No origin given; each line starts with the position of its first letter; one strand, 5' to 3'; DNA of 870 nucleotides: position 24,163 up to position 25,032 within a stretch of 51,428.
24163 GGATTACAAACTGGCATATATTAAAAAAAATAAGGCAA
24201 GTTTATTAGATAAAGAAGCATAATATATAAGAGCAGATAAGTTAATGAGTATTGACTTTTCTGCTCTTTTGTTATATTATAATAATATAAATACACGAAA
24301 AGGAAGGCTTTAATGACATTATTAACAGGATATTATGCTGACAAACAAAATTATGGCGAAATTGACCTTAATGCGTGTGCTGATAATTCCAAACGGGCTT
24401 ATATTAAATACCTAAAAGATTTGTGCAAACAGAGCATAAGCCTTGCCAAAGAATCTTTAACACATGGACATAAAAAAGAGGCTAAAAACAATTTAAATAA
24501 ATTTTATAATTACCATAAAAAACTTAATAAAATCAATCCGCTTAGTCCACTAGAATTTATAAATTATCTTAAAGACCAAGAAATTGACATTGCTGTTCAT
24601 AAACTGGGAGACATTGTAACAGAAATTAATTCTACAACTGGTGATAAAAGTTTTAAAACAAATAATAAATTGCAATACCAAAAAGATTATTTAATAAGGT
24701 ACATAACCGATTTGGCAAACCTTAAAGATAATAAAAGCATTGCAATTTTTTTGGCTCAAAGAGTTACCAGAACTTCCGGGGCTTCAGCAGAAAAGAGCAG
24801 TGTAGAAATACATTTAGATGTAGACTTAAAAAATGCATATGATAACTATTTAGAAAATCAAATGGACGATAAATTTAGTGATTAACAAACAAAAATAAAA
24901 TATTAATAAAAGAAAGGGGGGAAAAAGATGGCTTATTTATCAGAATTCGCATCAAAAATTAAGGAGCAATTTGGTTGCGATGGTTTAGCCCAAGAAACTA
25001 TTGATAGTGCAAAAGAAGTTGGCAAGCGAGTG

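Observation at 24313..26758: Four tandem, diverged paralogs of an unrecognised helical protein family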

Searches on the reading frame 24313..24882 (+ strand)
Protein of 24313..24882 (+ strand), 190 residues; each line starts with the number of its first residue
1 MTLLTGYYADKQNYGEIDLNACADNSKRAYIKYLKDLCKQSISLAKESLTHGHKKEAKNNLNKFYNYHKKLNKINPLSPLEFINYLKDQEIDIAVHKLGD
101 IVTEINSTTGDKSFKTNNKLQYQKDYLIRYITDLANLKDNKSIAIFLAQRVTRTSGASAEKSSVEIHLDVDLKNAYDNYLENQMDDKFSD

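Call 7: search_protein_families(library=pfam, proteins=[window:24313-24882:+], max_evalue=1)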
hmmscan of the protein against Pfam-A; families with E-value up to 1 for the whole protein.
window:24313-24882:+ (190 aa): 2 families
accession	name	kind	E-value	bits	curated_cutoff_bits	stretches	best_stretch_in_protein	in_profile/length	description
PF01379.25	Porphobil_deam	-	0.038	14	22.1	1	83-146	60-121/207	Porphobilinogen deaminase, dipyromethane cofactor binding domain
PF23387.2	TPR_IFT80_172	-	0.058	13.7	25.6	1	11-61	14-64/147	IFT80/172/WDR35/WDR19 TPR domain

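Call 8: search_protein_families(library=phrogs, proteins=[window:24313-24882:+], max_evalue=1)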
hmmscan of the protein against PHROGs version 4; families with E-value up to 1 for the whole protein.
window:24313-24882:+ (190 aa): 3 families
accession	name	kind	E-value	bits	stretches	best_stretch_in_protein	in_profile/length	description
phrog_5367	-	unknown function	0.087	13.3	1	27-91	2-63/205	-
phrog_20635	-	unknown function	0.18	13.1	0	165-185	17-37/47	-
phrog_14102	-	unknown function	0.29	12.2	0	17-40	35-58/61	-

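Call 13: find_homologous_proteins(query=window:24313-24882:+, max_evalue=0.01)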
Query window:24313-24882:+ (190 aa): 2 proteins with E <= 0.01 among 96 candidates.
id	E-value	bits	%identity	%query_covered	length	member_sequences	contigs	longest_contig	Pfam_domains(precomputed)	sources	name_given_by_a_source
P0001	6.5e-117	406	99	100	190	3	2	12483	-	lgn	-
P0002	5.8e-89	315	99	77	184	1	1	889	-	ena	-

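Call 20: list_cluster_members(proteins=[window:24313-24882:+, window:24928-25668:+, window:25671-26135:+, window:26150-26755:+, window:22801-23130:+, window:23148-23447:+, window:23459-23668:+, window:23684-24220:+, window:21154-21660:+])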
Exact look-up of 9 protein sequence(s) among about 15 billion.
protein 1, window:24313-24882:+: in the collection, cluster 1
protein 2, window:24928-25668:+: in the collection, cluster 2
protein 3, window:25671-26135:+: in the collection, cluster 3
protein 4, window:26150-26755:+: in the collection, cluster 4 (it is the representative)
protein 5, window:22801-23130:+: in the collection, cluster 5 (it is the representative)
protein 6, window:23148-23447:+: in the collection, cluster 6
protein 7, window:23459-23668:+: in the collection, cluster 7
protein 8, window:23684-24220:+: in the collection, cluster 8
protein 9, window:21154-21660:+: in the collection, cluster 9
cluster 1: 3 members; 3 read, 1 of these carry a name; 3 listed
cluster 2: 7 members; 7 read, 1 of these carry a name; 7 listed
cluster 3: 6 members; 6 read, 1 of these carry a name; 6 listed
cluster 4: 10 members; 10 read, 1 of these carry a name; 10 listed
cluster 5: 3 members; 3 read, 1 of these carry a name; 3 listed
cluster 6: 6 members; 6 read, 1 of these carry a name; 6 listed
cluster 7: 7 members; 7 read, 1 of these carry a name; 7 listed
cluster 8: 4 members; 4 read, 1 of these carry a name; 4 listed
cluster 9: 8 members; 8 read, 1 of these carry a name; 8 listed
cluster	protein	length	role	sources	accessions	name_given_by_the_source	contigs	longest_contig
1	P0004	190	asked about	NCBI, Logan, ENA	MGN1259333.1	MAG: hypothetical protein ACI4T8_03825 [Christensenellales bacterium]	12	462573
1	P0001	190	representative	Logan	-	-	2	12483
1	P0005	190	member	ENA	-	-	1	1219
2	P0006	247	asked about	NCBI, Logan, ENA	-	-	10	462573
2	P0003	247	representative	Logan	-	-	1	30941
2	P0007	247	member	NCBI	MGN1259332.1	MAG: hypothetical protein ACI4T8_03820 [Christensenellales bacterium]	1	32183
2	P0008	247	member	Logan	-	-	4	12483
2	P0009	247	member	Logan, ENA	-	-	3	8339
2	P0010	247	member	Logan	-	-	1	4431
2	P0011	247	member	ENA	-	-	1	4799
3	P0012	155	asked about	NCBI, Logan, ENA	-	-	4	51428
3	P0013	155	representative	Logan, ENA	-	-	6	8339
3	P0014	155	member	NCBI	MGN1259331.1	MAG: hypothetical protein ACI4T8_03815 [Christensenellales bacterium]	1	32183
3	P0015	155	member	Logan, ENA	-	-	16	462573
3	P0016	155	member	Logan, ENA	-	-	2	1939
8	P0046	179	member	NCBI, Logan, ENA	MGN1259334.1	MAG: hypothetical protein ACI4T8_03830 [Christensenellales bacterium]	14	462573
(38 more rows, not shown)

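Call 29: search_dna_similar(query=window:24313-24882:+, collection=phages, mode=protein, max_evalue=1, max_rows=10)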
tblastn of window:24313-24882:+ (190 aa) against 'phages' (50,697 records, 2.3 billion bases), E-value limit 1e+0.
Records with a match: 2; places in all: 2; records where one place covers at least 80% of the query: 0.
Best place of each record, by identity: <60% 2.
By first word of the organism name: Bacillus 2.
By host as written in the record: Bacillus megaterium DSM 319 2.
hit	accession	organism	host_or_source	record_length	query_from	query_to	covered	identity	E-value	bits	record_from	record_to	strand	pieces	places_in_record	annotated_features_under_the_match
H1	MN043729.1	Bacillus phage vB_BmeM-Goe8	Bacillus megaterium DSM 319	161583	71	129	31%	39.3%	4e-1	37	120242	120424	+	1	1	putative AIPR protein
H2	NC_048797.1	Bacillus phage vB_BmeM-Goe8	Bacillus megaterium DSM 319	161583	71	129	31%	39.3%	4e-1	37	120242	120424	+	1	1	putative AIPR protein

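Call 33: search_protein_families(library=padloc, proteins=[window:24313-24882:+], max_evalue=1)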
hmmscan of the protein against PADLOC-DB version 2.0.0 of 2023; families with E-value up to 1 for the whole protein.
window:24313-24882:+ (190 aa): 0 families

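Call 34: search_protein_families(library=ncbifam, proteins=[window:24313-24882:+], max_evalue=1)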
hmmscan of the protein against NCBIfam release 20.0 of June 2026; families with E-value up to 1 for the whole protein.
window:24313-24882:+ (190 aa): 1 family
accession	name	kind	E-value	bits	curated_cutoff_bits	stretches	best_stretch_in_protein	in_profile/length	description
TIGR00212.1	hemC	equivalog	0.031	13.3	164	1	84-109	63-88/293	hydroxymethylbilane synthase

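Call 35: search_protein_representatives(alignment_id=A2)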
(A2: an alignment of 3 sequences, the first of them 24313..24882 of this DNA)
Query: 3 sequences, 201 profile positions. Proteins with E-value up to 0.001 (for the whole library): 4; up to 1e-10: 3; up to 1e-30: 3. The best 4 are listed.
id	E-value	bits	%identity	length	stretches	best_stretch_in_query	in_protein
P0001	1.9e-85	302.4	-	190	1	1-201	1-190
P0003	3.6e-82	291.7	-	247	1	1-201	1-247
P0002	2.0e-66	240.3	-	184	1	1-149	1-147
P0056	2.0e-07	47.7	-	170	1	60-191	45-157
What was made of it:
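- The exhaustive profile search of 1.84 billion representatives found only the query proteins and P0056 (call 35).
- Tried and rejected: The exhaustive profile search gave one new protein, P0056 (call 35).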

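Call 38: find_encoding_contigs(protein=P0056, flank=10000, max_places=10)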
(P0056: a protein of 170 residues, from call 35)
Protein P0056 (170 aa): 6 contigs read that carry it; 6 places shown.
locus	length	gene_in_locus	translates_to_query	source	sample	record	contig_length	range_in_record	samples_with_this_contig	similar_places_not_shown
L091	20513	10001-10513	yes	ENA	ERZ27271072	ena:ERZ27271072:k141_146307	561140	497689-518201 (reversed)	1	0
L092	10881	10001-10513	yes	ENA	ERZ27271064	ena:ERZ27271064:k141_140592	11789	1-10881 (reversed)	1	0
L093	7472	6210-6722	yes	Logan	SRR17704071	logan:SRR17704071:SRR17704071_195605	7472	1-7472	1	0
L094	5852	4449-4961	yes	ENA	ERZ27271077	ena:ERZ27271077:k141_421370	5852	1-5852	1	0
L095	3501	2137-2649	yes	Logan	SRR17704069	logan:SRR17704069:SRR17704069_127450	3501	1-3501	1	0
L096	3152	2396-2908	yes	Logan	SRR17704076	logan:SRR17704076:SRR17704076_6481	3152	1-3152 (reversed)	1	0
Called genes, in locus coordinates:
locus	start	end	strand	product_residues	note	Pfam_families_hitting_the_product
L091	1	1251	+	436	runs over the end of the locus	PF00344:SecY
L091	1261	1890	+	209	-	PF00406:ADK, PF13207:AAA_17, PF13238:AAA_18 (weak)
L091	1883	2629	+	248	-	PF00557:Peptidase_M24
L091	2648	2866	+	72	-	PF01176:eIF-1a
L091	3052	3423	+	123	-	PF00416:Ribosomal_S13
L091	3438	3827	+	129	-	PF00411:Ribosomal_S11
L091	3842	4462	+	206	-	PF00163:Ribosomal_S4, PF01479:S4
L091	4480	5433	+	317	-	PF01193:RNA_pol_L, PF01000:RNA_pol_A_bac, PF03118:RNA_pol_A_CTD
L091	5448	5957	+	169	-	PF01196:Ribosomal_L17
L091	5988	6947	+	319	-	PF00763:THF_DHG_CYH, PF02882:THF_DHG_CYH_C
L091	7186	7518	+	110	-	PF15919:HicB_lk_antitox (weak), PF15970:HicB-like_2 (weak)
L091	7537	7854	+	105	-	-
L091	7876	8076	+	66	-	-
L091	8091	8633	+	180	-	-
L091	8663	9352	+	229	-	-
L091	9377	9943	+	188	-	-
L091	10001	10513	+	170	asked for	-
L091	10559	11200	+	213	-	-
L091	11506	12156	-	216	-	PF00398:RrnaAD, PF13489:Methyltransf_23 (weak), PF13847:Methyltransf_31, PF08241:Methyltransf_11, PF08242:Methyltransf_12, PF13649:Methyltransf_25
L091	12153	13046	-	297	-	PF00126:HTH_1, PF03466:LysR_substrate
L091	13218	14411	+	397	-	PF00871:Acetate_kinase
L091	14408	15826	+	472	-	-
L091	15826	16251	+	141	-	PF00293:NUDIX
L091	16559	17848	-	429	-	PF02403:Seryl_tRNA_N, PF00587:tRNA-synt_2b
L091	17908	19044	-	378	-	PF22020:RlmL_1st, PF01170:UPF0020, PF05175:MTS (faint), PF13847:Methyltransf_31 (weak)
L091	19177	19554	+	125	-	-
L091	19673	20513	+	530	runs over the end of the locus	PF00772:DnaB, PF03796:DnaB_C, PF06745:ATPase, PF13481:AAA_25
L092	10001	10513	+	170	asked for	-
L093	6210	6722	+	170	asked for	-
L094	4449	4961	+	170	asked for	-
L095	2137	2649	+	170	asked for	-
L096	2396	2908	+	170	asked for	-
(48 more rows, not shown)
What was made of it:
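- P0056 lies in a syntenic eight-gene island in L091 (call 38). The chromosomal position is the same in two species (call 38).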

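Call 66: search_solved_structures(query=A5, max_evalue=1)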
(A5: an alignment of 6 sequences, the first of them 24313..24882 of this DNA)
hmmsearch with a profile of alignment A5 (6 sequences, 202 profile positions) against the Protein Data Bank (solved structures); distinct sequences matched with E-value up to 1: 1.
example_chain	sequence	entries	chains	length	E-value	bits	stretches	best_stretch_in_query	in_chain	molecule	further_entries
6tgj_A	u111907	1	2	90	0.16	15.3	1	11-89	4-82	Ribonuclease M5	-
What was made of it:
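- On ESCRT-III / PspA-IM30 superfamily: The family profile finds nothing in PDB sequences (call 66).
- No catalytic or known domain: calls 7, 8, 33, 34, 66. There is no Pfam Snf7 or PspA_IM30 hit (call 7) and no PDB sequence hit with the family profile (call 66).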

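Call 68: predict_structure(alignment_id=A6)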
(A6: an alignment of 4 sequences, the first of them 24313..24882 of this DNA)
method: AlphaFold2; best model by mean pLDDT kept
length: 190 residues; sequences in the alignment: 4
mean_pLDDT: 61.8   pTM: 0.55
mean pLDDT of the five models: 61.8, 61.6, 57.7, 56.1, 54.8
residues with pLDDT >= 90: 18; 70-90: 40; 50-70: 83; < 50: 49
segments of 3 or more residues with pLDDT < 50: 1-15, 110-115, 153-166, 182-190
pLDDT, mean of each block of 10 residues (from residue 1): 41 54 69 82 91 91 88 85 71 59 56 49 56 53 56 41 43 50 40
secondary structure, 60 per line:
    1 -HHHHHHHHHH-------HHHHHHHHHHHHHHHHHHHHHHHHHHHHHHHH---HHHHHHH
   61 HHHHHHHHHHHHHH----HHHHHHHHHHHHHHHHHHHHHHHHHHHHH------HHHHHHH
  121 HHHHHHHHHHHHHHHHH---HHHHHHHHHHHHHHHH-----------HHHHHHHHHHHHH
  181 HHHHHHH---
elements in order: H2-11 H19-50 H54-74 H79-107 H114-137 H141-156 H168-187
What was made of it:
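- Checked: 'Helical' is supported only for P5, by a low-confidence model with 7 helices and pLDDT 61.8 (call 68).
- The P5 model is of low confidence outside the hairpin (pLDDT 61.8, call 68). The model is of low confidence outside the hairpin (call 68).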

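Call 73: fold_search(model_id=the predicted structure, library=pdb)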
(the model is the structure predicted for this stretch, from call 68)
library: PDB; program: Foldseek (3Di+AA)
matches with E <= 10: 224; with E <= 0.001: 0
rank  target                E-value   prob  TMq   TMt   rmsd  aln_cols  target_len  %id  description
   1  9s9k_B                3.0e-01  0.69  0.29  0.31  18.3       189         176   13  S. islandicus CdvB (semi open) (released 2026-01-28)
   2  9s9k_A                4.0e-01  0.60  0.30  0.32  18.4       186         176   13  S. islandicus CdvB (semi open) (released 2026-01-28)
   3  9s9j                  9.5e-01  0.35  0.27  0.30  12.8       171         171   13  S. islandicus CdvB (closed) (released 2026-01-28)
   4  9s99_A                1.2e+00  0.21  0.27  0.27  19.4       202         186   13  CdvB2 filament - high twist, class B (released 2026-01-28)
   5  9och_B                1.3e+00  0.18  0.23  0.11  18.5       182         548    9  Transporter associated with antigen processing (TAP) bound to the viral protein hUS6 in the outward-facing open state (released 2025-09-10)
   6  6z0c_B                1.6e+00  0.28  0.29  0.28  15.6       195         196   11  Structure of in silico modelled artificial Maquette-3 protein (released 2021-03-17)
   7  2z0n                  1.6e+00  0.08  0.19  0.16  31.8       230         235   13  Crystal structure of APPL1-BAR domain (released 2008-05-13)
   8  6r2g_A                1.7e+00  0.28  0.27  0.33  17.6       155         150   15  Crystal structure of a single-chain protein mimetic of the gp41 NHR trimer in complex with the synthetic CHR peptide C (released 2019-07-10)
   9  9fed                  1.8e+00  0.15  0.27  0.28  23.5       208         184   15  Single-chain chimeric protein mimicking the interaction between HR1 and HR2 in HIV gp41 (released 2025-05-28)
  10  1vh6_B                1.9e+00  0.54  0.22  0.39  10.0       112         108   15  Crystal structure of a flagellar protein (released 2003-12-30)
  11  9fn1                  1.9e+00  0.20  0.26  0.31  46.8       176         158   16  360 A Loki CHMP4-7 rods (released 2025-04-16)
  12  9s97_A                1.9e+00  0.14  0.23  0.23  20.0       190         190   15  CdvB2 filament - low twist (released 2026-01-28)
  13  8q0n_B                1.9e+00  0.08  0.19  0.07  15.1       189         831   14  HACE1 in complex with RAC1 Q61L (released 2024-01-10)
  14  2q12                  1.9e+00  0.06  0.17  0.14  31.1       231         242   10  Crystal Structure of BAR domain of APPL1 (released 2007-08-14)
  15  7bcw_A                2.0e+00  0.13  0.23  0.10  18.6       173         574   14  Structure of MsbA in Salipro with ADP vanadate (released 2022-01-12)
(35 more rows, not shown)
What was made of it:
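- On ESCRT-III / PspA-IM30 superfamily: Foldseek ranks CdvB, CdvB2 and Vipp1 first, but at E of at least 0.3 and TM of at most 0.32, and the model has pLDDT 61.8 (calls 68, 73).
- The top Foldseek PDB matches of the P5 model are CdvB, CdvB2, CHMP4-7 and Vipp1 (ranks 1-4, 11, 12, 46; call 73).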

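Call 79: search_protein_families(library=pfam, proteins=[L091:8729-9349:+, L091:9377-9940:+, L091:10001-10510:+, L091:10559-11197:+], max_evalue=0.1)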
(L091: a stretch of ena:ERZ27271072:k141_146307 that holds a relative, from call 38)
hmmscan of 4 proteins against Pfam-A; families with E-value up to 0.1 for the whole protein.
L091:8729-9349:+ (207 aa): 0 families

L091:9377-9940:+ (188 aa): 0 families

L091:10001-10510:+ (170 aa): 1 family
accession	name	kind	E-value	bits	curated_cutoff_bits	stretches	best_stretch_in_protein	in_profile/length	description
PF23937.1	DUF7272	-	0.0084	16.1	27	1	75-137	131-192/196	Family of unknown function (DUF7272)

L091:10559-11197:+ (213 aa): 1 family
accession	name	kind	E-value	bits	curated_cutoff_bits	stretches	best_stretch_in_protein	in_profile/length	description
PF23041.1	DUF7036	-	0.098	13.7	27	0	79-111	10-43/93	Domain of unknown function (DUF7036)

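Call 88: find_encoding_contigs(protein=P0046, flank=6000, max_places=10)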
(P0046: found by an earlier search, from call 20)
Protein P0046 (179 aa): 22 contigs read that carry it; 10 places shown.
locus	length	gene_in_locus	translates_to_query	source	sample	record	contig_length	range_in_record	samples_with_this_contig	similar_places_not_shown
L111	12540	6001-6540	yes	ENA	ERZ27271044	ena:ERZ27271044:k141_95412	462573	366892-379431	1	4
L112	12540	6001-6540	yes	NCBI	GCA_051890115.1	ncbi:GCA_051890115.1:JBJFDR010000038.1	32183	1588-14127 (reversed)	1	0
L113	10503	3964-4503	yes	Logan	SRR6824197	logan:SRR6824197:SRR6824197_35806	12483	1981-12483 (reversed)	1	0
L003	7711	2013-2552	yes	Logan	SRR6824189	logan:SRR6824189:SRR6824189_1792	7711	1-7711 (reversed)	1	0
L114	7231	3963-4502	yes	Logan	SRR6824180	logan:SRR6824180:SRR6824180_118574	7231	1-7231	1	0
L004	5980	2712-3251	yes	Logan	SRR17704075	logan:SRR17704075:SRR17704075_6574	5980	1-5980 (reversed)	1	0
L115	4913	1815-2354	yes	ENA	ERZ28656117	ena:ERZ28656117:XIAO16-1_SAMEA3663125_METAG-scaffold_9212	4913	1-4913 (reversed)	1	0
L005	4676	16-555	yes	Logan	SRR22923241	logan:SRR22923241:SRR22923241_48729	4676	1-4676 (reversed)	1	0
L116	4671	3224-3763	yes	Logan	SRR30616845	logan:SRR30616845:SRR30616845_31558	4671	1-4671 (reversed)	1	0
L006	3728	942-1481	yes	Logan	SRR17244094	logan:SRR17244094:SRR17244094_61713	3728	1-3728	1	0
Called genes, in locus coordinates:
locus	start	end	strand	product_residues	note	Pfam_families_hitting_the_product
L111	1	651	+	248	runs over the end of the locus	PF00557:Peptidase_M24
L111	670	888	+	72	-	PF01176:eIF-1a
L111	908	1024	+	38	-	PF00444:Ribosomal_L36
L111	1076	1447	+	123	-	PF00416:Ribosomal_S13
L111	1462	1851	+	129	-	PF00411:Ribosomal_S11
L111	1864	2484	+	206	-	PF00163:Ribosomal_S4, PF01479:S4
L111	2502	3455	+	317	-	PF01193:RNA_pol_L, PF01000:RNA_pol_A_bac, PF03118:RNA_pol_A_CTD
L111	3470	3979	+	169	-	PF01196:Ribosomal_L17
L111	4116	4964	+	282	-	PF00763:THF_DHG_CYH, PF02882:THF_DHG_CYH_C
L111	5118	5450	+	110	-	PF15970:HicB-like_2 (weak)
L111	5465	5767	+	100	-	-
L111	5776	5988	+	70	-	-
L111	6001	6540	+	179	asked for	-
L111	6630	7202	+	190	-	-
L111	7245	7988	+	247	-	-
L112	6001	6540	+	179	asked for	-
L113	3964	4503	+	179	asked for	-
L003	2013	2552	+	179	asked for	-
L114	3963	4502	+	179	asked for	-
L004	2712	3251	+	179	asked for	-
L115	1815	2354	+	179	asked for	-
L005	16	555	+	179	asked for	-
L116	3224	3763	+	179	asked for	-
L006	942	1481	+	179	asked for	-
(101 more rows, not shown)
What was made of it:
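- Closest known: Strings of T7SS immunity paralogs in Firmicutes. Different: The array is identical in all sampled strains (call 88).
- Gene content is fixed in all 22 and 6 contigs of the two species (calls 38, 88).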

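Call 101: search_protein_families(library=phrogs, proteins=[L091:8729-9349:+, L091:9377-9940:+, L091:10001-10510:+, L091:10559-11197:+], max_evalue=0.1)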
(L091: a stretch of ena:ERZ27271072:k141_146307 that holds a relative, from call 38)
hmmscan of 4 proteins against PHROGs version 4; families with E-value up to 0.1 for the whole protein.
L091:8729-9349:+ (207 aa): 0 families

L091:9377-9940:+ (188 aa): 0 families

L091:10001-10510:+ (170 aa): 1 family
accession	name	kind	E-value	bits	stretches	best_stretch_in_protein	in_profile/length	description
phrog_2726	-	unknown function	0.0042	17.6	1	77-137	169-228/232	-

L091:10559-11197:+ (213 aa): 0 families
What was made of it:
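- J7 has weak hits to phrog_2726 (E=0.004) and to Pfam DUF7272 (E=0.008) over the block B-C region (calls 79, 101).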

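Call 102: search_protein_families(library=padloc, proteins=[L091:8729-9349:+, L091:9377-9940:+, L091:10001-10510:+, L091:10559-11197:+], max_evalue=0.1)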
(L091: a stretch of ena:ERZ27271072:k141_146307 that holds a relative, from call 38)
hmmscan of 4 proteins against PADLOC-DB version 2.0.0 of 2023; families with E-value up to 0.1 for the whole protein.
L091:8729-9349:+ (207 aa): 0 families

L091:9377-9940:+ (188 aa): 0 families

L091:10001-10510:+ (170 aa): 1 family
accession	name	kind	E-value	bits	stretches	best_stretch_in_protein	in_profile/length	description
PDLC03815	RTasDUF1848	-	0.019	12.8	1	65-116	6-64/242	DRT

L091:10559-11197:+ (213 aa): 0 families

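Call 105: search_dna_similar(query=P0056, collection=phages, mode=protein, max_evalue=10, max_rows=15)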
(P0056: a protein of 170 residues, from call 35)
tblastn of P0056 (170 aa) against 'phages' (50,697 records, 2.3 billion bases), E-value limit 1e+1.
Records with a match: 1; places in all: 1; records where one place covers at least 80% of the query: 0.
Best place of each record, by identity: <60% 1.
By first word of the organism name: Staphylococcus 1.
By host as written in the record: Staphylococcus carnosus TM300 1.
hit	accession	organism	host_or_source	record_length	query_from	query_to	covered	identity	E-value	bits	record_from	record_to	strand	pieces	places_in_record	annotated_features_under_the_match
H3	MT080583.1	Staphylococcus phage vB_SauM_EW13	Staphylococcus carnosus TM300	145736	82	138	34%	28.1%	2e+0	35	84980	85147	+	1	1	record has no annotation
